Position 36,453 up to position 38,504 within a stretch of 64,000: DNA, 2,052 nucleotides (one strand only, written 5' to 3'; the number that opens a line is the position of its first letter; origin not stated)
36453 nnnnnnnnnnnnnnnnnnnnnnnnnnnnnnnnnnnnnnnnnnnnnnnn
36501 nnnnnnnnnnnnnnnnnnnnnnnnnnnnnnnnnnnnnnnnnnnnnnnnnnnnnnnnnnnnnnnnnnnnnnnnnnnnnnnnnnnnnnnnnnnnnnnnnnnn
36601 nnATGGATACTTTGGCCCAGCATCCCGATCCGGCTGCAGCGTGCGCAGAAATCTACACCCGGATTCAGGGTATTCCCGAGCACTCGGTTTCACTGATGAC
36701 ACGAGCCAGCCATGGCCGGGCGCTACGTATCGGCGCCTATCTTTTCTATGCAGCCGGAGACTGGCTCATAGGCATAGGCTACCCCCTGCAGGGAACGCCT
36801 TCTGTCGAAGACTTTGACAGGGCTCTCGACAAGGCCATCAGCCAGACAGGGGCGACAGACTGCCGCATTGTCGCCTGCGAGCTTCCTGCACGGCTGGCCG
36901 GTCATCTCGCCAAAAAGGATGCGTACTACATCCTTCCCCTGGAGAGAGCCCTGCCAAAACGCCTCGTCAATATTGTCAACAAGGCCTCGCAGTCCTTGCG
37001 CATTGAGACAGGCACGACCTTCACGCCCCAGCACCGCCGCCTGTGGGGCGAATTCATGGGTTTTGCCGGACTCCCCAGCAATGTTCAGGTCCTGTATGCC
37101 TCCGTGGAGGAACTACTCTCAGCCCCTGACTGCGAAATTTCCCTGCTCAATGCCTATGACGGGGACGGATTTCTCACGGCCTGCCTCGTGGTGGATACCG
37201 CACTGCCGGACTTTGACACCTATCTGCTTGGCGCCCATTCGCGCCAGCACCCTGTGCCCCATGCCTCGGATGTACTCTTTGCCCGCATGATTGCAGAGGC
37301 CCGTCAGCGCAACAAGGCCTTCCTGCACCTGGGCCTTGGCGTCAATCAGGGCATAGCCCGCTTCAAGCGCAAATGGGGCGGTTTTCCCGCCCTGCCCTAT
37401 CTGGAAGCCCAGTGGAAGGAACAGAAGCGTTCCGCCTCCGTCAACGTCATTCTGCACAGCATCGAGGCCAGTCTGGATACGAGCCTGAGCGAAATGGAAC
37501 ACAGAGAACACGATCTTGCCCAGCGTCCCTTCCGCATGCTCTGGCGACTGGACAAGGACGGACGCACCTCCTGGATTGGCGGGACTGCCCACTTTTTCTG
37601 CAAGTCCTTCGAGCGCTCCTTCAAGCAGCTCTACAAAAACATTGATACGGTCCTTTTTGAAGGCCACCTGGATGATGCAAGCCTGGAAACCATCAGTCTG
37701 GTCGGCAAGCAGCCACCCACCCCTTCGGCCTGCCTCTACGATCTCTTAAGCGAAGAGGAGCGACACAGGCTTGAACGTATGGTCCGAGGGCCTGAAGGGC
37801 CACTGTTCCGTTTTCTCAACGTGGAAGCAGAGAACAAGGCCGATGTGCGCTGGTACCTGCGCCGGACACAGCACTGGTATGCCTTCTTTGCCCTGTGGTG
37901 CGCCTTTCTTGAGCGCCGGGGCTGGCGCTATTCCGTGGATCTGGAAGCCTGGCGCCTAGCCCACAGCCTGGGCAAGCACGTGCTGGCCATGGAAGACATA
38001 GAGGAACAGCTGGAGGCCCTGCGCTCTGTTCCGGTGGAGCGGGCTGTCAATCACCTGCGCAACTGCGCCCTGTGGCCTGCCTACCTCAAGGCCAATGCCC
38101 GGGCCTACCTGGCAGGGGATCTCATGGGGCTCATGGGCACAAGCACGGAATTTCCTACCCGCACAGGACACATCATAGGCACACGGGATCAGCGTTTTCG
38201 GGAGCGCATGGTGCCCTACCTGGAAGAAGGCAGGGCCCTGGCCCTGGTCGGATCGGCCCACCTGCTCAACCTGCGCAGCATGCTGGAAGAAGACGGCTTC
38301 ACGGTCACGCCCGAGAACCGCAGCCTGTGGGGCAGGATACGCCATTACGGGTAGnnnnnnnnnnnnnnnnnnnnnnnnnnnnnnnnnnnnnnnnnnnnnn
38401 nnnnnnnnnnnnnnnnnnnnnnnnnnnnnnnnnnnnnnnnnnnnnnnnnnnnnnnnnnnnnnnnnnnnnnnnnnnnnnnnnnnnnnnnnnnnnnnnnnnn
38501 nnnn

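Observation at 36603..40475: Candidate new system: GNAT-TraB/TIKI protease fusion + second Fem-like GNAT + radical SAM/SPASM enzyme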

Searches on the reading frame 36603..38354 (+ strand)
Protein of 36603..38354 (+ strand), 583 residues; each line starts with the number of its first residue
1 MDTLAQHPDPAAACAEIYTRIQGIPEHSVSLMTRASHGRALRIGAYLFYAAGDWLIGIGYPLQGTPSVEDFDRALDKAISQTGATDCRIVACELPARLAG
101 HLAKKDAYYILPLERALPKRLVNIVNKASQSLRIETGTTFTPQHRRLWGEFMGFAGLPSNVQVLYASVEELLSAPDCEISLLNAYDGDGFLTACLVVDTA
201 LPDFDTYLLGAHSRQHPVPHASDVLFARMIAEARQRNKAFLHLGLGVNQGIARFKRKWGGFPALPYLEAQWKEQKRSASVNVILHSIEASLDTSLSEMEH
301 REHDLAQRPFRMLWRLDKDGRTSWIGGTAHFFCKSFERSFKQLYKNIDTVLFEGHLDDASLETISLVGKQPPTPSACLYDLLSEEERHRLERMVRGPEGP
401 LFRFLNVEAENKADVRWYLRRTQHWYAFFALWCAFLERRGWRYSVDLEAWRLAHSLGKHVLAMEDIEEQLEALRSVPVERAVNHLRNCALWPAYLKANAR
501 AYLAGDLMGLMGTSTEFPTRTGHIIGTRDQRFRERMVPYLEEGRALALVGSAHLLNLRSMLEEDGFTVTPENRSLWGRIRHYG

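Call 3: search_protein_families(library=pfam, proteins=[window:36603-38354:+], max_evalue=1)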
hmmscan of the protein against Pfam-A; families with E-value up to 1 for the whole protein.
window:36603-38354:+ (583 aa): 2 families
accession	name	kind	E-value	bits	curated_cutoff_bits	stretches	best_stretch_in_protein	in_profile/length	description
PF01963.22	TraB_PrgY_gumN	-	2.8e-34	119.6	26.8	1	312-570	1-263/263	TraB/PrgY/gumN family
PF24273.1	TRASH_HVO_1752_C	-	0.046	14.3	27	1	317-348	12-44/47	HVO_1752, C-terminal TRASH domain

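Call 4: search_protein_families(library=ncbifam, proteins=[window:36603-38354:+], max_evalue=1)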
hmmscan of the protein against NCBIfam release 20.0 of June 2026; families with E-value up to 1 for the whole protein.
window:36603-38354:+ (583 aa): 0 families

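Call 9: find_homologous_proteins(query=window:36603-38354:+, max_evalue=0.001)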
Query window:36603-38354:+ (583 aa): 203 proteins with E <= 0.001 among 8000 candidates; the best 120 are listed.
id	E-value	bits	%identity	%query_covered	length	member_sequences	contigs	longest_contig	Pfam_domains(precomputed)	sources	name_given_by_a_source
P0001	0.0e+0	1286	94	100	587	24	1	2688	PF01963.23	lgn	-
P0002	4.5e-273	925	69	99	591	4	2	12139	PF01963.23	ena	-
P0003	3.4e-271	919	70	95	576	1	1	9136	PF01963.23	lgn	-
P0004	3.5e-271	919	70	98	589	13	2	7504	PF01963.23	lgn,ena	-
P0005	2.8e-270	916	69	98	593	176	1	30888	PF01963.23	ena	-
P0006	1.1e-264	898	68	97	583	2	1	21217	PF01963.23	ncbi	-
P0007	3.8e-261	886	68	96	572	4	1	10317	PF01963.23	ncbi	-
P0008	1.6e-258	877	64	98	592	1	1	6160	PF01963.23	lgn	-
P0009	4.1e-250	849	66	97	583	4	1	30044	PF01963.23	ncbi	-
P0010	2.8e-237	807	63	98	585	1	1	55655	PF01963.23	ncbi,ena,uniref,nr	ncbi:TraB/GumN family protein [uncultured Desulfovibrio sp.]|uniref:TraB/GumN family protein n=1 Tax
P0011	5.9e-226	770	60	98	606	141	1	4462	PF01963.23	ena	-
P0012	1.5e-223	762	60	100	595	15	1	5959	PF01963.23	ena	-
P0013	3.4e-216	737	60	95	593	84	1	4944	PF01963.23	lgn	-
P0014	1.1e-214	732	68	77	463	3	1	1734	PF01963.23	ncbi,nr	ncbi:MAG: TraB/GumN family protein, partial [Desulfovibrionaceae bacterium]|nr:TraB/GumN family prot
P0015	1.9e-209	715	59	95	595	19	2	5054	PF01963.23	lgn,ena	-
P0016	8.1e-201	687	56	97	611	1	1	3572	PF01963.23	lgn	-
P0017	7.7e-183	627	51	94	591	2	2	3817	PF13480.14,PF01963.23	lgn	-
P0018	1.8e-182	626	52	95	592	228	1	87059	PF01963.23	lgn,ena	-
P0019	4.1e-180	618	53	93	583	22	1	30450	PF01963.23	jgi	jgi:hypothetical protein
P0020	8.1e-180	617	52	93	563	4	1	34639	PF01963.23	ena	-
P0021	5.1e-179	615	52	93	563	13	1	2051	PF01963.23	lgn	-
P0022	6.9e-179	614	51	96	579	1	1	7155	PF01963.23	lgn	-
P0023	1.1e-178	614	53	93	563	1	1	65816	PF01963.23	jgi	-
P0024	1.2e-178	613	51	94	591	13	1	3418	PF01963.23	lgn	-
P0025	3.2e-178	612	51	93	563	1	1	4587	PF01963.23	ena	-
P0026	1.2e-177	610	50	97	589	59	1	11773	PF13480.14,PF01963.23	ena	-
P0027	1.6e-177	610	50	94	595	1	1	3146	PF01963.23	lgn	-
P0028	2.9e-177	609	51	95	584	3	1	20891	PF01963.23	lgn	-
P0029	3.3e-177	609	52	93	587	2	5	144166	PF13480.14,PF01963.23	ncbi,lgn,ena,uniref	ncbi:GNAT family N-acetyltransferase [Desulfovibrio sp. SGI.169]|uniref:TraB/GumN family protein n=1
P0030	6.5e-177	608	51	93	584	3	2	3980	PF01963.23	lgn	-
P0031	7.4e-177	608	50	94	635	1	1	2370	PF13480.14,PF01963.23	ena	-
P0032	1.3e-176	607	48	94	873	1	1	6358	PF13480.14,PF01963.23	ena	-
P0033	1.5e-175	603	51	93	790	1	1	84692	PF01963.23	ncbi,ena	-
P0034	1.7e-175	603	51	93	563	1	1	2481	PF01963.23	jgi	jgi:TraB/PrgY/gumN family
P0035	7.2e-175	601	51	93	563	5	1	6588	PF13480.14,PF01963.23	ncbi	ncbi:MAG: GNAT family N-acetyltransferase [Nitrospirota bacterium]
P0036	9.7e-175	601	52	93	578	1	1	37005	PF13480.14,PF01963.23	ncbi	-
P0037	1.1e-174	600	50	97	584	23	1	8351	PF01963.23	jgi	-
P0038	1.2e-174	600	51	96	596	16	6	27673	PF01963.23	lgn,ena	-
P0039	1.4e-174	600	51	93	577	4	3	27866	PF01963.23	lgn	-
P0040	2.7e-174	599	47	94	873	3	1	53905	PF13480.14,PF01963.23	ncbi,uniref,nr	ncbi:GNAT family N-acetyltransferase [uncultured Mailhella sp.]|uniref:GNAT family N-acetyltransfera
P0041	5.0e-174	598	50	93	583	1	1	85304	PF01963.23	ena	-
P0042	1.4e-173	597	51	93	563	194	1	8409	PF01963.23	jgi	jgi:uncharacterized protein YbaP (TraB family)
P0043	3.4e-173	595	51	94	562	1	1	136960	PF01963.23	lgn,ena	-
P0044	4.9e-173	595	51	93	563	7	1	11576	PF01963.23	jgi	-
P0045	5.4e-173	595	51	93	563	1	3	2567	PF01963.23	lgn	-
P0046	6.2e-173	595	52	93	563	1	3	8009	PF01963.23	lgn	-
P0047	1.2e-172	594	47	96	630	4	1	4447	PF01963.23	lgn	-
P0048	2.0e-172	593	51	93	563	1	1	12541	PF01963.23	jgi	jgi:uncharacterized protein YbaP (TraB family)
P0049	2.0e-172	593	51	93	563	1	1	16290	PF01963.23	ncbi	-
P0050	2.3e-172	593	51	93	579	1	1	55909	PF13480.14,PF01963.23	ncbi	-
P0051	2.7e-172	593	52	93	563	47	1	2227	PF01963.23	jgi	jgi:uncharacterized protein YbaP (TraB family)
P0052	4.5e-172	592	51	93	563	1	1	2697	PF01963.23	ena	-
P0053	4.6e-172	592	49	96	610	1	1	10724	PF01963.23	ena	-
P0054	6.1e-172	591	50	93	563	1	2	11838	PF01963.23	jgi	-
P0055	7.1e-172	591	52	93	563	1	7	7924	PF01963.23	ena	-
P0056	9.3e-172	591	50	93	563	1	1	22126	PF01963.23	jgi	jgi:uncharacterized protein YbaP (TraB family)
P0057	1.1e-171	590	51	93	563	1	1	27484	PF01963.23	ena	-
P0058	1.3e-171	590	51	94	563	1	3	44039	PF01963.23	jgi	jgi:uncharacterized protein YbaP (TraB family)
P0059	1.3e-171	590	50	93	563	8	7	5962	PF01963.23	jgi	-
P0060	1.4e-171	590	50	93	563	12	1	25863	PF01963.23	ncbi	-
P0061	4.2e-171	589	49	94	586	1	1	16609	PF01963.23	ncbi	-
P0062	4.9e-171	588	51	93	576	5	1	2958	PF01963.23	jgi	jgi:hypothetical protein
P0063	6.0e-171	588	50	93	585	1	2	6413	PF01963.23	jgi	jgi:uncharacterized protein YbaP (TraB family)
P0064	1.2e-170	587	46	93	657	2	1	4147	PF01963.23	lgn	-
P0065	2.6e-170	586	49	95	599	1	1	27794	PF01963.23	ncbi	ncbi:MAG: TraB/GumN family protein [Desulfovibrionaceae bacterium]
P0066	2.6e-170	586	51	93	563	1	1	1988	PF01963.23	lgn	-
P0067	6.4e-170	585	51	93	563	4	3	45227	PF01963.23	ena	-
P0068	1.4e-169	584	51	93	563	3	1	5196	PF01963.23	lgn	-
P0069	1.5e-169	583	47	95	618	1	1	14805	PF01963.23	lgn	-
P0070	1.8e-169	583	50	93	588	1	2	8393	PF13480.14,PF01963.23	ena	-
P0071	1.9e-169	583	50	93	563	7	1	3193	PF01963.23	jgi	-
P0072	2.1e-169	583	50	93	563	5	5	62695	PF01963.23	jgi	jgi:uncharacterized protein YbaP (TraB family)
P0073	3.4e-169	582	51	93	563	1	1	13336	PF01963.23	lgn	-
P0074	5.3e-169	582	48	95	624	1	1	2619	PF01963.23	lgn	-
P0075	5.9e-169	582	50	93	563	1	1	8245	PF01963.23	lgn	-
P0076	9.8e-169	581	47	99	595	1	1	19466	PF01963.23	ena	-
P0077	1.3e-168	580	50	93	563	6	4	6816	PF01963.23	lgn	-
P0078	2.3e-168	580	50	93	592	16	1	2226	PF13480.14,PF01963.23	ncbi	-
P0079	2.4e-168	580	51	85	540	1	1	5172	PF01963.23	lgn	-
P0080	5.4e-168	578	48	93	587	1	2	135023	PF01963.23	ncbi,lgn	ncbi:MAG: TraB/GumN family protein [Bacillota bacterium]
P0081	5.9e-168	578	47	93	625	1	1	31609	PF01963.23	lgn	-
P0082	8.5e-168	578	51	93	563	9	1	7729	PF01963.23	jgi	jgi:uncharacterized protein YbaP (TraB family)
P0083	1.2e-167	577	50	93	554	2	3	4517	PF01963.23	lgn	-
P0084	2.3e-167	576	50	94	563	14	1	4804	PF01963.23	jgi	jgi:uncharacterized protein YbaP (TraB family)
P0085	2.3e-167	576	50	94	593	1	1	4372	PF01963.23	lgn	-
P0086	2.4e-167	576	49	93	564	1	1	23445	PF01963.23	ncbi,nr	ncbi:MAG: TraB/GumN family protein [Desulfobacterales bacterium]|nr:TraB/GumN family protein [Desulf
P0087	2.7e-167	576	47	96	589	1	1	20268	PF01963.23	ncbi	-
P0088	3.8e-167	576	50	94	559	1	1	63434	PF01963.23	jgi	jgi:uncharacterized protein YbaP (TraB family)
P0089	4.8e-167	575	51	93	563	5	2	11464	PF01963.23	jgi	jgi:uncharacterized protein YbaP (TraB family)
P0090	5.9e-167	575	49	93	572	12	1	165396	PF01963.23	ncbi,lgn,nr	ncbi:Uncharacterized conserved protein YbaP, TraB family [Desulfonatronum zhilinae]|nr:Uncharacteriz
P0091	6.5e-167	575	49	94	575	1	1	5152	PF01963.23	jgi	jgi:uncharacterized protein YbaP (TraB family)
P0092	6.8e-167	575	50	95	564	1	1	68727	PF13480.14,PF01963.23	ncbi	ncbi:MAG: TraB/GumN family protein [Thermodesulfobacteriota bacterium]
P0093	8.1e-167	574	48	96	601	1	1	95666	PF01963.23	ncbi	-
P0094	1.0e-166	574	49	93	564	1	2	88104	PF01963.23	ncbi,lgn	-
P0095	1.4e-166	574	49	93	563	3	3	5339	PF01963.23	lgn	-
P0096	1.7e-166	573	49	93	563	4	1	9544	PF01963.23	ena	-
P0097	1.7e-166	573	50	93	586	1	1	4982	PF01963.23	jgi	jgi:uncharacterized protein YbaP (TraB family)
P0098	1.7e-166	573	48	94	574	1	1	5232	PF01963.23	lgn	-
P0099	2.0e-166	573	50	93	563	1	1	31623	PF01963.23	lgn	-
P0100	2.3e-166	573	50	92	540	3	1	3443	PF01963.23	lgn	-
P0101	4.4e-166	572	47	96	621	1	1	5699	PF01963.23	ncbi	-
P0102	9.1e-166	571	49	93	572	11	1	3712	PF01963.23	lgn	-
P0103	1.8e-165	570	47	93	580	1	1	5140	PF01963.23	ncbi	-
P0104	2.0e-165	570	49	94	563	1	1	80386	PF01963.23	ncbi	-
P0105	3.3e-165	569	47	97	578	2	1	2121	PF01963.23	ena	-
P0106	6.5e-165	568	50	93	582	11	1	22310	PF01963.23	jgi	jgi:uncharacterized protein YbaP (TraB family)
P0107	9.1e-165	568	48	93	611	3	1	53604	PF01963.23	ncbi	-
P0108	1.0e-164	568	51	92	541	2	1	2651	PF01963.23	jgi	jgi:hypothetical protein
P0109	1.1e-164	567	50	93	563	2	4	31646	PF13480.14,PF01963.23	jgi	jgi:uncharacterized protein YbaP (TraB family)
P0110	1.2e-164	567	48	96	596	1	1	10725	PF01963.23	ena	-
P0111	1.4e-164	567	47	93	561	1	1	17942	PF01963.23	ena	-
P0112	1.5e-164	567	47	93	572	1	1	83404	PF01963.23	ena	-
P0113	1.8e-164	567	49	93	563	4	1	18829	PF01963.23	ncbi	-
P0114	3.1e-164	566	49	93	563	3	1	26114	PF01963.23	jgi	-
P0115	3.4e-164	566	47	95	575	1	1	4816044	PF01963.23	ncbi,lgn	ncbi:TraB/GumN family protein [Desulfonatronum parangueonense]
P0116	3.4e-164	566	48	95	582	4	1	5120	PF01963.23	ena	-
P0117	3.6e-164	566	48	93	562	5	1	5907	PF01963.23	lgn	-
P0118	7.6e-164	565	49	93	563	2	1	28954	PF01963.23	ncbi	ncbi:MAG: TraB/GumN family protein [Desulfobacterales bacterium]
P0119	7.6e-164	565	49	93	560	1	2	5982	PF01963.23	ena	-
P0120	1.1e-163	564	51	92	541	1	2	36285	PF01963.23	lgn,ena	-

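Call 11: find_encoding_contigs(protein=P0115, flank=8000, max_places=2)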
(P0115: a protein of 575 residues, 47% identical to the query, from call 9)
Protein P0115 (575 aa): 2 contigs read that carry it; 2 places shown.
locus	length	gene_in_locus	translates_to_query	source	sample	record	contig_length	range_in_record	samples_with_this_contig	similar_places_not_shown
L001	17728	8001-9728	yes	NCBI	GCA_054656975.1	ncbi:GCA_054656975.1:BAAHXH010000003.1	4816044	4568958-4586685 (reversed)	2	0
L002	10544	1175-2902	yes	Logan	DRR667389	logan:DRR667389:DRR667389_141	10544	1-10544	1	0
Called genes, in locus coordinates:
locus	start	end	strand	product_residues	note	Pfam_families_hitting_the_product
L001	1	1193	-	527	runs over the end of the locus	PF00072:Response_reg, PF23198:PDE8A_N (faint), PF00512:HisKA, PF02518:HATPase_c, PF00072:Response_reg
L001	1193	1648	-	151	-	PF00072:Response_reg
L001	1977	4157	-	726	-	PF13188:PAS_8 (faint), PF00989:PAS, PF08447:PAS_3 (faint), PF08448:PAS_4, PF13426:PAS_9 (faint), PF08448:PAS_4, PF00512:HisKA, PF02518:HATPase_c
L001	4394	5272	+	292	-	PF00892:EamA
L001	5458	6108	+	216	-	PF00730:HhH-GPD, PF00633:HHH (weak)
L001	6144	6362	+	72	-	-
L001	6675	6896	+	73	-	-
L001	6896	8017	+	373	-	PF01702:TGT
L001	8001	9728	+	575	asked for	PF01963:TraB_PrgY_gumN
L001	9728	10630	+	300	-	-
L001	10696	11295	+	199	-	-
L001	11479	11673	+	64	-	PF09957:VapB_antitoxin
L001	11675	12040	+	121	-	PF01850:PIN (weak)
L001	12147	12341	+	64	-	-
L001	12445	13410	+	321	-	-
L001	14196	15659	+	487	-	PF02386:TrkH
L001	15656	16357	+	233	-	PF02254:TrkA_N, PF02080:TrkA_C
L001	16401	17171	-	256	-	PF02080:TrkA_C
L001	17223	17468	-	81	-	-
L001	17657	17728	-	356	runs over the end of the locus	PF04055:Radical_SAM, PF13186:SPASM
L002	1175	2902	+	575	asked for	PF01963:TraB_PrgY_gumN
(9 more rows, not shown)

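Call 12: find_encoding_contigs(protein=P0080, flank=8000, max_places=2)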
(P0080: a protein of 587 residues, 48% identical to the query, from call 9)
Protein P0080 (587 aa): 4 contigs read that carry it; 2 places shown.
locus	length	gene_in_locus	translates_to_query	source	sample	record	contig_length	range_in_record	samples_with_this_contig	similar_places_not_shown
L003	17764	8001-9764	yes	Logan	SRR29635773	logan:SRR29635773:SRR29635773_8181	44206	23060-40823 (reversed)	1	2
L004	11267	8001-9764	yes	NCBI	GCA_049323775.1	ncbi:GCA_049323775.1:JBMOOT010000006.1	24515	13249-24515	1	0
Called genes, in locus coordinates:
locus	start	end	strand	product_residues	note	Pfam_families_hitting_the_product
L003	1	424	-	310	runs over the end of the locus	PF00126:HTH_1, PF03466:LysR_substrate, PF12727:PBP_like (weak)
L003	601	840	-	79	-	PF14451:Ub-Mut7C, PF02597:ThiS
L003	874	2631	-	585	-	PF02730:AFOR_N, PF01314:AFOR_C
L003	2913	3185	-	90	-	PF28096:CC_Se_fam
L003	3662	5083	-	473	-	PF02934:GatB_N, PF02637:GatB_Yqey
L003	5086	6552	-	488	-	PF01425:Amidase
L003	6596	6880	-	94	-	PF02686:GatC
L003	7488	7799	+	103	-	PF13451:zf_Tbcl, PF23477:zf_Tbcl_2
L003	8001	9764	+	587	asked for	PF01963:TraB_PrgY_gumN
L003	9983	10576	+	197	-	PF02627:CMD (weak)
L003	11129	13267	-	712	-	PF23139:OB_YrrC, PF14520:HHH_5, PF14490:HHH_RecD2, PF13086:AAA_11 (weak), PF13245:AAA_19, PF13604:AAA_30, PF18335:SH3_13, PF13538:UvrD_C_2, +1 more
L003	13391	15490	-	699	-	PF00122:E1-E2_ATPase, PF00702:Hydrolase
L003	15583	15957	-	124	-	PF12840:HTH_20 (weak), PF01022:HTH_5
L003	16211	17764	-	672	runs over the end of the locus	PF22745:Nlig-Ia, PF01653:DNA_ligase_aden, PF03120:OB_DNA_ligase, PF03119:DNA_ligase_ZBD, PF12826:HHH_2, PF00633:HHH (weak), PF00533:BRCT, PF12738:PTCB-BRCT (weak), +1 more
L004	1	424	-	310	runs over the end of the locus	PF00126:HTH_1, PF03466:LysR_substrate, PF12727:PBP_like (weak)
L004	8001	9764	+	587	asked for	PF01963:TraB_PrgY_gumN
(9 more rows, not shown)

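Call 14: find_related_loci(query=A1, collection=genome_contigs, flank=10000)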
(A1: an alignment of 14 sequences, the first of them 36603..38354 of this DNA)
Query A1 (583 aa) in genome_contigs; peptide patterns used: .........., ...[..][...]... (x = any residue, [..] = any of these).
599 stretches matched a pattern (row limit reached: there are more); 408 encode a relative of the query (tblastn E <= 1e-3); the best 80 are kept; 80 distinct loci.
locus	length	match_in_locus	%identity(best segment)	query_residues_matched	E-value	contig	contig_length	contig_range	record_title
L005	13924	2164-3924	95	1-583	0e+0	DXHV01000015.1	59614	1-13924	MAG TPA_asm: Candidatus Desulfovibrio intestinipullorum isolate ChiHecec2B26-446 ChiHecec2B26__C57950_L59614_SAMN0800988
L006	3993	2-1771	67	1-580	0e+0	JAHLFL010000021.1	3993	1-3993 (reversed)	MAG: Candidatus Desulfovibrio faecigallinarum isolate 8923 D5M67__C23000_L3993, whole genome shotgun sequence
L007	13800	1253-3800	68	3-583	0e+0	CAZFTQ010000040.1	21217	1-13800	MAG TPA_asm: uncultured Desulfovibrio sp. isolate SRP314395_co1_243 genome assembly, contig: NODE_2127_length_21217_cov_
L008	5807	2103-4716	71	17-578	0e+0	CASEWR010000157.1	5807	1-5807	uncultured Desulfovibrio sp. isolate CO.B31.metabat-bins.324 genome assembly, contig: CO.B31.metabat-bins.324.fa_k141_42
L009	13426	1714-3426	66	16-578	0e+0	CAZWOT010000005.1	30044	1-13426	MAG TPA_asm: uncultured Desulfovibrio sp. isolate SRP141132_co1_68 genome assembly, contig: NODE_1059_length_30044_cov_3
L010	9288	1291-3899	59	2-570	0e+0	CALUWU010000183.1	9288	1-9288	MAG: uncultured Desulfovibrio sp. isolate E25__bin168 genome assembly, contig: E25__k127_2789388, whole genome shotgun s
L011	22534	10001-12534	61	24-581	0e+0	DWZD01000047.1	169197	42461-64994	MAG TPA_asm: Candidatus Desulfovibrio intestinavium isolate 5032 ChiHcec34__C305997_L169197_SAMN08010214, whole genome s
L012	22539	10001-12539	61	24-580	0e+0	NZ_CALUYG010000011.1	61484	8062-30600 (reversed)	MAG: uncultured Desulfovibrio sp. isolate BRZ_KF__bin108 BRZ_KF__NODE_704_length_61484_cov_7.126109, whole genome shotgu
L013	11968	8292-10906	60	19-570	0e+0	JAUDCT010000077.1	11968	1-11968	Desulfovibrio piger strain ET209 ET209_scaffold_77, whole genome shotgun sequence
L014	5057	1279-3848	59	19-570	0e+0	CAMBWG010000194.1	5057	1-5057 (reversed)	MAG: uncultured Desulfovibrio sp. isolate SRR15732367_bin.34_metaWRAP_v1.3_MAG genome assembly, contig: ERZ9426320.6140,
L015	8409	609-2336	59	4-580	0e+0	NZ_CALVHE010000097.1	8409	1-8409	MAG: uncultured Desulfovibrio sp. isolate BRZ_IP__bin7 BRZ_IP__NODE_9712_length_8409_cov_7.009722, whole genome shotgun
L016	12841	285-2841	60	24-580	0e+0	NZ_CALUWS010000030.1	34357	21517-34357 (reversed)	MAG: uncultured Desulfovibrio sp. isolate BRZ_FS__bin38 BRZ_FS__NODE_1479_length_34357_cov_6.191599, whole genome shotgu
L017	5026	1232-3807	59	19-570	0e+0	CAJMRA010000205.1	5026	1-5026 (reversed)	TPA_asm: uncultured bacterium isolate ERR1600705-bin.27 genome assembly, contig: NODE_13696_length_5026_cov_6.581171, wh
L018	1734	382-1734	68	18-468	0e+0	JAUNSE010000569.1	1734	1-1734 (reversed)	MAG: Desulfovibrionaceae bacterium isolate S4M_St_19 NODE_22398_length_1734_cov_5.825491, whole genome shotgun sequence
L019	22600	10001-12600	52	15-568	0e+0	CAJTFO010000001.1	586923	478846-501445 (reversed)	Desulfovibrionaceae bacterium isolate A70_62_DF_DSS genome assembly, contig: MGBC000161.1, whole genome shotgun sequence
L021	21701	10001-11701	50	24-568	0e+0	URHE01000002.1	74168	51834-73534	uncultured Desulfovibrio sp. isolate UMGS998 genome assembly, contig: NODE_138_length_74168_cov_5.217991, whole genome s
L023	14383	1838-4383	49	18-580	0e+0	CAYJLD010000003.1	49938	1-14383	MAG TPA_asm: uncultured Desulfovibrionaceae bacterium isolate ERP123703_co3_35 genome assembly, contig: NODE_668_length_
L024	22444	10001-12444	52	23-568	3e-180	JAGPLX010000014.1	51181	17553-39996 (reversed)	MAG: Syntrophobacteraceae bacterium isolate Gw_SlDig_bin_70 Gw_SlDig_877_length_51181_cov_15.943354, whole genome shotgu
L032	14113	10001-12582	49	18-569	5e-177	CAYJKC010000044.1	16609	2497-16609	MAG TPA_asm: uncultured Desulfovibrionaceae bacterium isolate ERP123703_co3_103 genome assembly, contig: NODE_4196_lengt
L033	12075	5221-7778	48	24-568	1e-176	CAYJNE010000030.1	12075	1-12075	MAG TPA_asm: uncultured Desulfovibrionaceae bacterium isolate ERP123703_co5_61 genome assembly, contig: NODE_3115_length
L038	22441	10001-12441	51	19-568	3e-175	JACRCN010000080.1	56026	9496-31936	MAG: Deltaproteobacteria bacterium isolate NC_groundwater_1647_Pr3_B-0.1um_60_22 SR-2_scaffold_141_2542297, whole genome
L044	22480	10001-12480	51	24-568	2e-173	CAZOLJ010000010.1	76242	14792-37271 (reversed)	MAG TPA_asm: uncultured Desulfobacteraceae bacterium isolate binchicken_co340_80 genome assembly, contig: NODE_163_lengt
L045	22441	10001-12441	52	24-568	2e-173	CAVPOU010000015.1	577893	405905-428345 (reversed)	MAG: uncultured delta proteobacterium isolate MFD00032.bin.1.150 genome assembly, contig: contig_3567, whole genome shot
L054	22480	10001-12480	51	24-568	3e-172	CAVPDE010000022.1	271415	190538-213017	MAG: uncultured delta proteobacterium isolate MFD00032.bin.1.156 genome assembly, contig: contig_70505, whole genome sho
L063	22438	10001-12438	51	24-568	2e-170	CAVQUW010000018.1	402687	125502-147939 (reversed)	MAG: uncultured delta proteobacterium isolate MFD09964.bin.2.252 genome assembly, contig: contig_31212, whole genome sho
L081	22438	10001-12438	49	24-568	3e-167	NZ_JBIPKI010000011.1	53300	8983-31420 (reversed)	Desulfurivibrio sp. C05AmB 11, whole genome shotgun sequence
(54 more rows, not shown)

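Call 21: search_solved_structures(query=A1, max_evalue=1, show_alignments=2)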
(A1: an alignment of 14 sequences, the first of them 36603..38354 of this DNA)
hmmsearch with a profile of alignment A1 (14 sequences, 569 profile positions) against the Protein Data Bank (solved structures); distinct sequences matched with E-value up to 1: 0.
